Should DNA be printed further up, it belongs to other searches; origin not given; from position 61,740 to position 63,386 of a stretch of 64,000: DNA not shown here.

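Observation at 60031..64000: Translationally coupled methyltransferase - SIR2 - HerA operon at the window edge: a SIR2-HerA type defence module with an unusual MTase partner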

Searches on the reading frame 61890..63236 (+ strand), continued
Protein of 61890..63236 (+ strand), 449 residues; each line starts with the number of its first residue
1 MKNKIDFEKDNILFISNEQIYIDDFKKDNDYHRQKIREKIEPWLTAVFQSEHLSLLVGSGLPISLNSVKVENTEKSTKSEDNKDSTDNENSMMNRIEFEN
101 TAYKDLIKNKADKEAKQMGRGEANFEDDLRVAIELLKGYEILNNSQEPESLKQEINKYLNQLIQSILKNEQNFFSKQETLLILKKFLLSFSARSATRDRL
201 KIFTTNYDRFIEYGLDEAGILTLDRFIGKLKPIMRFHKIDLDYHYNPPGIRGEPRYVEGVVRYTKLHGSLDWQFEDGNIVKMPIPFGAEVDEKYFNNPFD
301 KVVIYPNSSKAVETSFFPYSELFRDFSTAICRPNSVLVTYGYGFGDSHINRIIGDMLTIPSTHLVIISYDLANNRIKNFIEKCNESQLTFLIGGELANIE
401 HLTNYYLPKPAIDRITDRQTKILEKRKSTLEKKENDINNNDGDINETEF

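Call 56: search_protein_families(library=pfam, proteins=[L008:2-2710:+, L023:7425-9971:+, L034:7492-9942:+, L036:8126-9907:+, L043:8319-9968:+, L045:7775-9964:+, L049:6647-9802:+, L050:6726-9740:+, L056:5045-8029:+, L059:8097-9959:+], max_evalue=0.00001)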
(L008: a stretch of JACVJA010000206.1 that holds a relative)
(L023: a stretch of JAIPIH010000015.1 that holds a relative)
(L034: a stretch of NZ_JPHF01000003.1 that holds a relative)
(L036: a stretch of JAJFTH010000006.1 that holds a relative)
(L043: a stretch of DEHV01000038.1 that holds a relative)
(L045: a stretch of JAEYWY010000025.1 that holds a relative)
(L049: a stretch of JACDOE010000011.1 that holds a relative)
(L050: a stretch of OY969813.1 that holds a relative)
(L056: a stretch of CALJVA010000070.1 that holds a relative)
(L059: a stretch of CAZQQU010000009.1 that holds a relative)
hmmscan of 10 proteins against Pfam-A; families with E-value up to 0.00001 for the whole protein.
L008:2-2710:+ (903 aa): 1 family
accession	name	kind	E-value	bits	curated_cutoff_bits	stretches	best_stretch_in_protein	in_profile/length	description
PF07693.20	KAP_NTPase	-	3.2e-14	53.3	20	1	106-254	126-287/293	KAP family P-loop domain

L023:7425-9971:+ (849 aa): 3 families
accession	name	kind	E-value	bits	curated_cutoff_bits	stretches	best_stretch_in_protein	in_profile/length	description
PF04851.21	ResIII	-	3.1e-31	108.9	22.5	1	31-226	1-162/164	Type III restriction enzyme, res subunit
PF00270.35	DEAD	-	2.4e-07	31.1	26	1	63-227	17-161/167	DEAD/DEAH box helicase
PF18766.7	SWI2_SNF2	-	5.4e-07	29.9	26.7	1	69-260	27-189/221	SWI2/SNF2 ATPase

L034:7492-9942:+ (817 aa): 6 families
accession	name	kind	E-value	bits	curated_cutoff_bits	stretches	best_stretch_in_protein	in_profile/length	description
PF04851.21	ResIII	-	6e-38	130.8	22.5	1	152-346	4-164/164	Type III restriction enzyme, res subunit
PF08463.15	EcoEI_R_C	-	5.6e-26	92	24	1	655-812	1-163/163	EcoEI R protein C-terminal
PF18766.7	SWI2_SNF2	-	1.7e-18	67.5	26.7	1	155-379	1-190/221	SWI2/SNF2 ATPase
PF00270.35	DEAD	-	2e-09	37.8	26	1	155-347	3-162/167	DEAD/DEAH box helicase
PF04313.20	HSDR_N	-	2e-07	31.5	25.1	0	2-87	3-165/198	Type I restriction enzyme R protein N terminus (HSDR_N)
PF00271.37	Helicase_C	-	3.1e-07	31.1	23.5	1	431-537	10-108/110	Helicase conserved C-terminal domain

L036:8126-9907:+ (594 aa): 5 families
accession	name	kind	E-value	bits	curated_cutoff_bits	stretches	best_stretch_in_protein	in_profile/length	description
PF13175.12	AAA_15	-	4.4e-23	82.9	32.1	2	17-168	1-125/374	AAA ATPase domain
PF13304.12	AAA_21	-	8.6e-20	72.4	27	1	40-312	2-304/304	AAA domain, putative AbiEii toxin, Type IV TA system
PF13476.12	AAA_23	-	4.8e-09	37.6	27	1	20-199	1-165/201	AAA domain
PF11398.14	DUF2813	-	2.4e-08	34.2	21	1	18-60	3-45/372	Protein of unknown function (DUF2813)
PF02463.25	SMC_N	-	3.2e-06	27.2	40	0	17-58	1-45/220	RecF/RecN/SMC N terminal domain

L043:8319-9968:+ (550 aa): 3 families
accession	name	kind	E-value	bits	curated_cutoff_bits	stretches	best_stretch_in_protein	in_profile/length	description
PF22837.1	M_Eco57I_C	-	1e-43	150.2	27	1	266-536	4-272/283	Type II methyltransferase M.Eco57I, C-terminal domain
PF07669.17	Eco57I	-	1.6e-13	51.6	25.3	1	102-209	69-168/171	Eco57I restriction-modification methylase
PF02384.22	N6_Mtase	-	7.4e-13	48.9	20.4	1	9-259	20-266/311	N-6 DNA Methylase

L045:7775-9964:+ (730 aa): 0 families

L049:6647-9802:+ (1052 aa): 7 families
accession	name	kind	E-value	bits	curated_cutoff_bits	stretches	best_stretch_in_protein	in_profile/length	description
PF04851.21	ResIII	-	1.8e-35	122.7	22.5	1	325-481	2-164/164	Type III restriction enzyme, res subunit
PF11907.13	DUF3427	-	1.4e-29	103.7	27.7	1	834-1043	51-275/280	Domain of unknown function (DUF3427)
PF00271.37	Helicase_C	-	3.6e-13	50.2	23.5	1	563-660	12-109/110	Helicase conserved C-terminal domain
PF09565.16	RE_NgoFVII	-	2e-12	47.2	23.8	1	151-281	11-148/162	NgoFVII restriction endonuclease N-terminal PLD domain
PF13091.12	PLDc_2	-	3.5e-11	43.5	27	1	157-285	10-132/132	PLD-like domain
PF18766.7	SWI2_SNF2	-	4.9e-08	33.3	26.7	1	355-516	26-191/221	SWI2/SNF2 ATPase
PF00270.35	DEAD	-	5.3e-07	30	26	1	330-480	3-161/167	DEAD/DEAH box helicase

L050:6726-9740:+ (1005 aa): 4 families
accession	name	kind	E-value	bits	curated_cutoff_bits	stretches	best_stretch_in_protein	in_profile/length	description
PF18135.7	Type_ISP_C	-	5.8e-78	262.8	25.9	1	654-982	2-341/342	Type ISP C-terminal specificity domain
PF22240.1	ISP_coupler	-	1.1e-15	58.5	27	1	157-276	5-124/126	Type ISP restriction-modification enzyme, coupler domain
PF02384.22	N6_Mtase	-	3.8e-12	46.6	20.4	1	283-627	6-282/311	N-6 DNA Methylase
PF07669.17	Eco57I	-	1.9e-11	44.8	25.3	1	418-545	49-166/171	Eco57I restriction-modification methylase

L056:5045-8029:+ (995 aa): 5 families
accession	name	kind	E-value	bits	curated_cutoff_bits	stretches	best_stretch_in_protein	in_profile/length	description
PF18766.7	SWI2_SNF2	-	3.4e-26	92.7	26.7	1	280-519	1-192/221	SWI2/SNF2 ATPase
PF04313.20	HSDR_N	-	1.1e-15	58.4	25.1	1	116-207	106-196/198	Type I restriction enzyme R protein N terminus (HSDR_N)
PF04851.21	ResIII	-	4.6e-15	56.3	22.5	1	277-433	4-153/164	Type III restriction enzyme, res subunit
PF22679.2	T1R_D3-like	-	8.4e-12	46.2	27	1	649-699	99-150/158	Type I restriction enzyme subunit R domain 3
PF00270.35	DEAD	-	1.2e-09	38.6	26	1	297-483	13-164/167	DEAD/DEAH box helicase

L059:8097-9959:+ (621 aa): 1 family
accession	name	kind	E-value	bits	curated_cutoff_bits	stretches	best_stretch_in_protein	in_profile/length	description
PF01555.25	N6_N4_Mtase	-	6.6e-41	141.1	26.7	1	83-344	1-213/221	DNA methylase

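Call 57: search_protein_families(library=pfam, proteins=[L060:8090-9958:+, L062:8291-9874:+, L063:8092-9960:+, L074:6887-9955:+, L078:3523-5535:+, L079:8489-9976:+, L082:6858-9914:+, L009:8653-10005:+, L019:6489-7901:+, L021:6782-9976:+], max_evalue=0.00001)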
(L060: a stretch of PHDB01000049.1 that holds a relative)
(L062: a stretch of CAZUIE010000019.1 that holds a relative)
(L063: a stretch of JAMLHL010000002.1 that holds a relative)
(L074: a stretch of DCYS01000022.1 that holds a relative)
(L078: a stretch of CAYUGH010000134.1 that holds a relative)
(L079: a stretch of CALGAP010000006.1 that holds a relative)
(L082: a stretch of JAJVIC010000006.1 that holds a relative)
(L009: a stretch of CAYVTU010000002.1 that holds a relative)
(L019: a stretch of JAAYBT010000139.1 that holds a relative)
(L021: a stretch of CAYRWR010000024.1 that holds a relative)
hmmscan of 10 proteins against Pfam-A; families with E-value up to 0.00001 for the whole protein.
L060:8090-9958:+ (623 aa): 1 family
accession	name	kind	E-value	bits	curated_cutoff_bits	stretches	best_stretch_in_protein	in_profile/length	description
PF01555.25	N6_N4_Mtase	-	2.2e-39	136.1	26.7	1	83-347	1-214/221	DNA methylase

L062:8291-9874:+ (528 aa): 3 families
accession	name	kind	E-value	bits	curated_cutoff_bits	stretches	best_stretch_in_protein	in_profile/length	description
PF10412.15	TrwB_AAD_bind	-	6.6e-16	58.6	20.5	1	104-450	14-342/387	Type IV secretion-system coupling protein DNA-binding domain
PF02534.20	T4SS-DNA_transf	-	1.2e-14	54.5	20.1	1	86-430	31-379/468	Type IV secretory system Conjugative DNA transfer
PF12696.13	TraG-D_C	-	1.5e-11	44.8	22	1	359-429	4-75/126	TraM recognition site of TraD and TraG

L063:8092-9960:+ (623 aa): 1 family
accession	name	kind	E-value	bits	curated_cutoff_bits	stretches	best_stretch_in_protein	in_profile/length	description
PF01555.25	N6_N4_Mtase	-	2e-39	136.2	26.7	1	83-347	1-214/221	DNA methylase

L074:6887-9955:+ (1023 aa): 2 families
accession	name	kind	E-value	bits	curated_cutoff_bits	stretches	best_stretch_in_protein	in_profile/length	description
PF19778.5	RE_endonuc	-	5e-33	113.6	23.4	1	909-1004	2-98/108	Endonuclease domain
PF04851.21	ResIII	-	2.1e-11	44.4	22.5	1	90-272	20-163/164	Type III restriction enzyme, res subunit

L078:3523-5535:+ (671 aa): 1 family
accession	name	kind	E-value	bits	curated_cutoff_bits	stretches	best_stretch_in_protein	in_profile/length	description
PF01555.25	N6_N4_Mtase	-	2.5e-40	139.2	26.7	1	83-395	1-214/221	DNA methylase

L079:8489-9976:+ (496 aa): 3 families
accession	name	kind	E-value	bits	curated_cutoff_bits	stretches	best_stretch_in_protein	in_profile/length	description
PF01420.25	Methylase_S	-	1.2e-33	117.1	22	2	107-284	2-168/168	Type I restriction modification DNA specificity domain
PF18765.7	Polbeta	-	3.2e-18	66.1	26.9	1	20-108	2-90/93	Polymerase beta, Nucleotidyltransferase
PF01909.29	NTP_transf_2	-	7e-10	39.6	21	1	19-91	2-79/93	Nucleotidyltransferase domain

L082:6858-9914:+ (1019 aa): 2 families
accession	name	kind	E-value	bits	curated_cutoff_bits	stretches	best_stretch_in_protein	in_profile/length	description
PF10412.15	TrwB_AAD_bind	-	2.6e-12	46.8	20.5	0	618-731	225-338/387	Type IV secretion-system coupling protein DNA-binding domain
PF12696.13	TraG-D_C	-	4.1e-08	33.6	22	1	638-711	1-77/126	TraM recognition site of TraD and TraG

L009:8653-10005:+ (451 aa): 1 family
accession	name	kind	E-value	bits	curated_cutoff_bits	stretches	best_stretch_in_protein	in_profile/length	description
PF01420.25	Methylase_S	-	4.6e-49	167.3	22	2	243-424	1-168/168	Type I restriction modification DNA specificity domain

L019:6489-7901:+ (471 aa): 8 families
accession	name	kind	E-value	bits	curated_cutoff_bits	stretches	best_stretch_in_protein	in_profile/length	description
PF05958.17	tRNA_U5-meth_tr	-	1.7e-22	80.4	23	1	103-465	2-356/357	tRNA (Uracil-5-)-methyltransferase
PF13847.12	Methyltransf_31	-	2.1e-11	44.2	27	1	320-396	4-81/145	Methyltransferase domain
PF01938.26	TRAM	-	2.9e-08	33.9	21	1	23-72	8-60/61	TRAM domain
PF03602.21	Cons_hypoth95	-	9.6e-08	32.3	24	1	320-424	42-153/182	Conserved hypothetical protein 95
PF13649.12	Methyltransf_25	-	7e-07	30.3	27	1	323-379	1-58/97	Methyltransferase domain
PF02475.24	TRM5-TYW2_MTfase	-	1.2e-06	29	28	1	320-399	37-114/164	TRM5/TYW2 methyltransferase domain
PF05175.20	MTS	-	1.8e-06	28.1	23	1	320-398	32-107/170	Methyltransferase small domain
PF09445.16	Methyltransf_15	-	4.1e-06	26.9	22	1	321-402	2-84/165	RNA cap guanine-N2 methyltransferase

L021:6782-9976:+ (1065 aa): 6 families
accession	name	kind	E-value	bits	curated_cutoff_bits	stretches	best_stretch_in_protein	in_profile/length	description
PF07669.17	Eco57I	-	4.6e-44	150.9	25.3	1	501-694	1-171/171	Eco57I restriction-modification methylase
PF20473.4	MmeI_Mtase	-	6.5e-19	68.6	27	1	424-657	10-196/259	MmeI, DNA-methyltransferase domain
PF02384.22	N6_Mtase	-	1.2e-17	64.6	20.4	2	399-529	21-106/311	N-6 DNA Methylase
PF12950.13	TaqI_C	-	8.2e-12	45.9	26.5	1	824-988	2-118/118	TaqI-like C-terminal specificity domain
PF04313.20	HSDR_N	-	4.3e-07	30.4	25.1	0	97-174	114-196/198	Type I restriction enzyme R protein N terminus (HSDR_N)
PF01170.24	UPF0020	-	2.8e-06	27.6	22.3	0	419-518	14-94/197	RMKL-like, methyltransferase domain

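Call 63: list_cluster_members(proteins=[L003:9103-10074:+, L003:12126-13439:+, L001:1314-2000:+, L001:14583-15152:+, P0001, P0003])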
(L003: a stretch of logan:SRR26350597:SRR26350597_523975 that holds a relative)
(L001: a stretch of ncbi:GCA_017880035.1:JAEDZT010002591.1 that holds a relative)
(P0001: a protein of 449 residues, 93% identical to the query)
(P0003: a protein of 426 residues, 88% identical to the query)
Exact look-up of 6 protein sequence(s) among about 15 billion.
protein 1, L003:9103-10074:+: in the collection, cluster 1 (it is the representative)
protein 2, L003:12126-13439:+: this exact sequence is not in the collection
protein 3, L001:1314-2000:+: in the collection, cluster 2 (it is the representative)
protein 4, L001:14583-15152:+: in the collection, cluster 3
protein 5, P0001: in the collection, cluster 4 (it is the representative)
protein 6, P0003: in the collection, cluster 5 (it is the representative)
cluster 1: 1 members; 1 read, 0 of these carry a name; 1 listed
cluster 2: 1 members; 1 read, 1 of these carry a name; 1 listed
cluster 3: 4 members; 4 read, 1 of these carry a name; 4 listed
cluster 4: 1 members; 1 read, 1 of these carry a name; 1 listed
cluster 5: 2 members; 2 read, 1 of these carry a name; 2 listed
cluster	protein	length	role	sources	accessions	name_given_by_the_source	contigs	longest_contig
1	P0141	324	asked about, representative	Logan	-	-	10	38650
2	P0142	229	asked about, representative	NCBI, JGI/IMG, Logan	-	peroxiredoxin (alkyl hydroperoxide reductase subunit C)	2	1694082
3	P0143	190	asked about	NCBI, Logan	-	-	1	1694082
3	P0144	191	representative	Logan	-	-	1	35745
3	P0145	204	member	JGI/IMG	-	isochorismate hydrolase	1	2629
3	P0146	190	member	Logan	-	-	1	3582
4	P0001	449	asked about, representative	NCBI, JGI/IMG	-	hypothetical protein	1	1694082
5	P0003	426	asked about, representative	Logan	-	-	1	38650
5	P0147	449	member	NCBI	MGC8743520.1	MAG: SIR2 family protein [Verrucomicrobiia bacterium]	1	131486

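Call 70: search_protein_families(library=padloc, proteins=[L001:2168-5413:+, L001:5936-9016:+, L007:2963-6325:+, L007:6325-9987:+], max_evalue=1e-10)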
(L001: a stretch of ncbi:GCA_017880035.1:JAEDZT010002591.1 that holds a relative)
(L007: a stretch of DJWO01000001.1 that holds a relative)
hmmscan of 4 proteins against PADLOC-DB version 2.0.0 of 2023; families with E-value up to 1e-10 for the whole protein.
L001:2168-5413:+ (1082 aa): 21 families
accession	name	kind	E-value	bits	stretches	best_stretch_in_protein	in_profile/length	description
PDLC01075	C3a139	-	1e-44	151.2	1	34-864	29-816/948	HKD+Snf2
PDLC02621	DrmD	-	3e-37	126.4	1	448-869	329-721/1040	DrmD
PDLC02623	DrmD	-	5e-29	98.7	1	642-859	507-708/1040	DrmD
PDLC02193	PLD_Helicase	-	4.1e-28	96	1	619-787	642-819/905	-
PDLC00659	HmaA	-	4.7e-27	92.3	1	526-905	359-741/1176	SNF2 helicase / DEAD-box helicase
PDLC02619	DrmD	-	5.5e-27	92.3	1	600-810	346-576/872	DrmD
PDLC02500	BrxHI|BrxHII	-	8.6e-25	85.4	1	532-856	364-656/933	BrxHI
PDLC02632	DrmD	-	4.6e-22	76.3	1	526-800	385-657/662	DrmD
PDLC02504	BrxHI|BrxHII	-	4.9e-22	75.7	1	530-813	362-626/971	BrxHII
PDLC02843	DpdE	-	2.9e-20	69.8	1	640-765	545-663/1091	DpdE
PDLC02572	DrmA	-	3.6e-19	66.2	1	529-783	385-639/1043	DrmA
PDLC02840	DpdE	-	2.1e-18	64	1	631-787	530-676/1091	DpdE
PDLC02633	DrmD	-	1.9e-17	60.5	1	533-780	394-643/839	DrmD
PDLC02620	DrmD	-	1.3e-16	57.8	1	657-790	477-601/1060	DrmD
PDLC01252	Cas3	-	2.9e-15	54.5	1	607-777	151-300/324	CAS-I; effector_G3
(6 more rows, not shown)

L001:5936-9016:+ (1027 aa): 24 families
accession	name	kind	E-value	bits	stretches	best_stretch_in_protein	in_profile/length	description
PDLC03596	REase_MTase_IIG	-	5.6e-223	741.3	2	2-282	175-455/1148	Type IIG restriction enzyme-methyltransferase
PDLC03601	REase_MTase_IIG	-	2.1e-55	186.1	2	60-462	233-559/1110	Type IIG restriction enzyme-methyltransferase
PDLC03612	REase_MTase_IIG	-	2.2e-39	133.4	2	476-699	757-987/1247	Type IIG restriction enzyme-methyltransferase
PDLC02521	PglX|PglXI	-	1.2e-34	117.5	2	259-661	248-620/1174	PglX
PDLC02643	DrmMI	-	3.8e-32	109.1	2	343-464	599-721/1347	DrmMI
PDLC03604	REase_MTase_IIG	-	2.9e-29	99.7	1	343-691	387-708/1011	Type IIG restriction enzyme-methyltransferase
PDLC03609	REase_MTase_IIG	-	1.7e-25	87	1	507-653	538-685/1066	Type IIG restriction enzyme-methyltransferase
PDLC03600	REase_MTase_IIG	-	3.7e-23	79.5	1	517-668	486-654/1205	Type IIG restriction enzyme-methyltransferase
PDLC02638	DrmMI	-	8.3e-22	75.2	1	343-469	597-726/935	DrmMI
PDLC02527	PglX|PglXI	-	1.5e-19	67.3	0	527-645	556-674/1332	PglX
PDLC02523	PglX|PglXI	-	6.1e-18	62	0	524-641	558-679/1428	PglX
PDLC02644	DrmMI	-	3.6e-16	56.3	1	343-464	108-231/988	DrmMI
PDLC03629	REase_MTase_IIG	-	4.6e-16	55.8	0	332-463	422-537/1182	Type IIG restriction enzyme-methyltransferase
PDLC02646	DrmMI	-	2.7e-15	53.6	1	400-479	42-113/792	DrmMI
PDLC04134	mad2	-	4.3e-14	50.2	1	399-651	305-467/492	mads_2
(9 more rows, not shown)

L007:2963-6325:+ (1121 aa): 17 families
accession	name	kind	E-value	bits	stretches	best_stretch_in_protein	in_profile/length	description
PDLC02621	DrmD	-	7.8e-35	118.4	1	564-932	368-726/1040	DrmD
PDLC02500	BrxHI|BrxHII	-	3.9e-31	106.4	1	686-902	433-642/933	BrxHI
PDLC02623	DrmD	-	9.3e-29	97.8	1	695-878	493-666/1040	DrmD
PDLC01075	C3a139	-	1.8e-28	97.4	1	84-883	72-777/948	HKD+Snf2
PDLC02619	DrmD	-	1.3e-26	91.1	1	687-876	368-574/872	DrmD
PDLC00659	HmaA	-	1.1e-21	74.5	1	688-835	465-613/1176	SNF2 helicase / DEAD-box helicase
PDLC02572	DrmA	-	4.6e-19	65.9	1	591-840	393-629/1043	DrmA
PDLC02843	DpdE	-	5.6e-18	62.3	0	278-408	179-311/1091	DpdE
PDLC02840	DpdE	-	1.9e-17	60.8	0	699-834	527-656/1091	DpdE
PDLC02504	BrxHI|BrxHII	-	2.2e-17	60.3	1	711-881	464-626/971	BrxHII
PDLC02193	PLD_Helicase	-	1.3e-16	57.9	1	705-843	661-810/905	-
PDLC02620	DrmD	-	1.4e-15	54.3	1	732-851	485-594/1060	DrmD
PDLC02632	DrmD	-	1.5e-15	54.8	0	590-851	395-640/662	DrmD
PDLC02633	DrmD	-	2e-15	53.9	0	731-834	526-630/839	DrmD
PDLC02625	DrmD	-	3.8e-12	43.6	1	732-839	268-376/792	DrmD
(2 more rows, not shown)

L007:6325-9987:+ (1221 aa): 22 families
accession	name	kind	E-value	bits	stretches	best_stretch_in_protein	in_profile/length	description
PDLC03596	REase_MTase_IIG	-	4.5e-190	632.3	3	760-1216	696-1145/1148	Type IIG restriction enzyme-methyltransferase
PDLC03601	REase_MTase_IIG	-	2.2e-122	407.9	2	773-1215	671-1107/1110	Type IIG restriction enzyme-methyltransferase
PDLC03612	REase_MTase_IIG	-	8.9e-122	406.4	1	299-1215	338-1245/1247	Type IIG restriction enzyme-methyltransferase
PDLC03609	REase_MTase_IIG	-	7.1e-51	171.1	1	760-1157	543-930/1066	Type IIG restriction enzyme-methyltransferase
PDLC03604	REase_MTase_IIG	-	7.1e-44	148.1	1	753-1212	514-1003/1011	Type IIG restriction enzyme-methyltransferase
PDLC02643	DrmMI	-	1.1e-38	130.8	1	420-1185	547-1237/1347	DrmMI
PDLC03313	MTase_II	-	1.7e-25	87.6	1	771-1215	140-561/563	Type II methyltransferase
PDLC03628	REase_MTase_IIG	-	1.5e-24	84.2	1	489-842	490-808/1100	Type IIG restriction enzyme-methyltransferase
PDLC02638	DrmMI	-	3.4e-22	76.4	1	420-837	546-933/935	DrmMI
PDLC03629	REase_MTase_IIG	-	8.7e-22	74.8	1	759-1007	555-814/1182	Type IIG restriction enzyme-methyltransferase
PDLC03348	MTase_II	-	3.7e-18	63.4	0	1081-1217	582-712/727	Type II methyltransferase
PDLC03335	MTase_II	-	8e-18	62.4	1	766-1158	186-574/607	Type II methyltransferase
PDLC03267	MTase_II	-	3.6e-16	57.2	1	756-974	92-310/539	Type II methyltransferase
PDLC03347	MTase_II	-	1.5e-15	54.9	0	1076-1214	344-478/488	Type II methyltransferase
PDLC02644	DrmMI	-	1.5e-15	54.2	0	755-841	360-448/988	DrmMI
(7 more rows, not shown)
